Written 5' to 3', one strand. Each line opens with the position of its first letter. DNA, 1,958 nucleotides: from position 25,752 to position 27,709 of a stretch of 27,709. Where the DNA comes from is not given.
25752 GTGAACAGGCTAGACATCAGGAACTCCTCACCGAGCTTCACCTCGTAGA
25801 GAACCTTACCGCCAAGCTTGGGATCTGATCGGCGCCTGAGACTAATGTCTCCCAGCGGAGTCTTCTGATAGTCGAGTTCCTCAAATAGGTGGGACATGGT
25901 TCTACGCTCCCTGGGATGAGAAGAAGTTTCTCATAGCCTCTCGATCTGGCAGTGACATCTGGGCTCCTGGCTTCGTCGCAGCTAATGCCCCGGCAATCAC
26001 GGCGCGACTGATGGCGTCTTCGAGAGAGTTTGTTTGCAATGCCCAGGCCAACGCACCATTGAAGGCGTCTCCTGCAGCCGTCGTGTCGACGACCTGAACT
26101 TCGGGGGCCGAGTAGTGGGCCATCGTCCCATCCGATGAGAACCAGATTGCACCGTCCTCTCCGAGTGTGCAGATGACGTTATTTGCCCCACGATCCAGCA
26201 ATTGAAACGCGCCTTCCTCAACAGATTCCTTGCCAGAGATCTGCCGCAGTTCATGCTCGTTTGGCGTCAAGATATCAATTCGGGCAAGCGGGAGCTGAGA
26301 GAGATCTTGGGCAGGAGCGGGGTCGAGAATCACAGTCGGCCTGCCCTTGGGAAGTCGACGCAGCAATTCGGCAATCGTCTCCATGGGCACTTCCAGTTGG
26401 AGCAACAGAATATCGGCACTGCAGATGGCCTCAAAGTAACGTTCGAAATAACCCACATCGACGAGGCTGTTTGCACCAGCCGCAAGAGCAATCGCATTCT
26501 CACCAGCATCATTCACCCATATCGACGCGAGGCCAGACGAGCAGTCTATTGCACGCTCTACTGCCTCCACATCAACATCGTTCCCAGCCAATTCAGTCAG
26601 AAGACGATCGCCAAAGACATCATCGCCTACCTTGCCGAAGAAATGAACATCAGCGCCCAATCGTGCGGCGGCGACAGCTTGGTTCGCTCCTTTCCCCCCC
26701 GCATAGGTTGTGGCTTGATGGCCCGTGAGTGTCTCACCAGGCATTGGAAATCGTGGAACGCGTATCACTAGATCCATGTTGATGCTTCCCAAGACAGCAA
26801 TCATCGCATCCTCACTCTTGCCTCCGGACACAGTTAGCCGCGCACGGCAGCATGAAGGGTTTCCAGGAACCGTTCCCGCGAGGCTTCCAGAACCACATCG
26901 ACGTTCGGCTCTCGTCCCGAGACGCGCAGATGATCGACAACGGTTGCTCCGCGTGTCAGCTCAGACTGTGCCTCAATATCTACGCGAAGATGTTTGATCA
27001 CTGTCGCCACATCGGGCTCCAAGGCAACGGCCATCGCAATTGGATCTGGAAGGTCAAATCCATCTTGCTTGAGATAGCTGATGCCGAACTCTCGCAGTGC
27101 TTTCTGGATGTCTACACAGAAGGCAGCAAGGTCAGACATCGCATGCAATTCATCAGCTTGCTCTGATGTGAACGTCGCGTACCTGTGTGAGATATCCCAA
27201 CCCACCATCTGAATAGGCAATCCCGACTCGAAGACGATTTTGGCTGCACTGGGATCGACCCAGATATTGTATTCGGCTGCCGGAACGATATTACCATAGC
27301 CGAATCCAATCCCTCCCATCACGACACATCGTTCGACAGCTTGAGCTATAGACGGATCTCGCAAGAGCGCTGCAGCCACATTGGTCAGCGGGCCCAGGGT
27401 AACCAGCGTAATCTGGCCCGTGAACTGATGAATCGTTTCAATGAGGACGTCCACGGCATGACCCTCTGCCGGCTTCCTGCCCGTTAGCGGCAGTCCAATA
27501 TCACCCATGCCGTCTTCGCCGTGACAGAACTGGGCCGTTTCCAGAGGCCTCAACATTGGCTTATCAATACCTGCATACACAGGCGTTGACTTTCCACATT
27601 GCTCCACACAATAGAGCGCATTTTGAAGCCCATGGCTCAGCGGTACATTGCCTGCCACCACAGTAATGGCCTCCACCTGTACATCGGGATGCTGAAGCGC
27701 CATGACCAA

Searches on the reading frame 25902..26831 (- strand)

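Call 68: search_protein_families(library=pfam, proteins=[window:25902-26831:-], max_evalue=0.0001)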
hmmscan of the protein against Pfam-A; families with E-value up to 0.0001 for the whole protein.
window:25902-26831:- (309 aa): 2 families
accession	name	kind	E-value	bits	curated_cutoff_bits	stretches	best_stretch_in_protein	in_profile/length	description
PF00294.29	PfkB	-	3.9e-67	227.2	25.8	1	9-296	2-301/302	pfkB family carbohydrate kinase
PF08543.17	Phos_pyr_kin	-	1.2e-06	28.6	27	1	169-277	104-224/246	Phosphomethylpyrimidine kinase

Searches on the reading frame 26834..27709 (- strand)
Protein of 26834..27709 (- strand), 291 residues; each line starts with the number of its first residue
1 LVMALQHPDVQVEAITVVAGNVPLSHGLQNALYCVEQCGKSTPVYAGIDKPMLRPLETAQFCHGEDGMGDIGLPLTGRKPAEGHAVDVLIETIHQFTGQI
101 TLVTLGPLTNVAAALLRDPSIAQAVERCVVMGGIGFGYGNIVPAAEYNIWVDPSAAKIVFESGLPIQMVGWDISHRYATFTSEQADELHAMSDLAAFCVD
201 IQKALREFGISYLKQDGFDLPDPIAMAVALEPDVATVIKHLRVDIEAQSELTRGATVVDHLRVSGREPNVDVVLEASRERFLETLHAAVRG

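Call 68: search_protein_families(library=pfam, proteins=[window:26834-27709:-], max_evalue=0.0001)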
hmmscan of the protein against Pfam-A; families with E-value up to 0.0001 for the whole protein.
window:26834-27709:- (291 aa): 1 family
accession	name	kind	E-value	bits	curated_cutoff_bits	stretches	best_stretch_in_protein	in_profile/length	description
PF01156.24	IU_nuc_hydro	-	4.1e-84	283.2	34.2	1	2-283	16-297/297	Inosine-uridine preferring nucleoside hydrolase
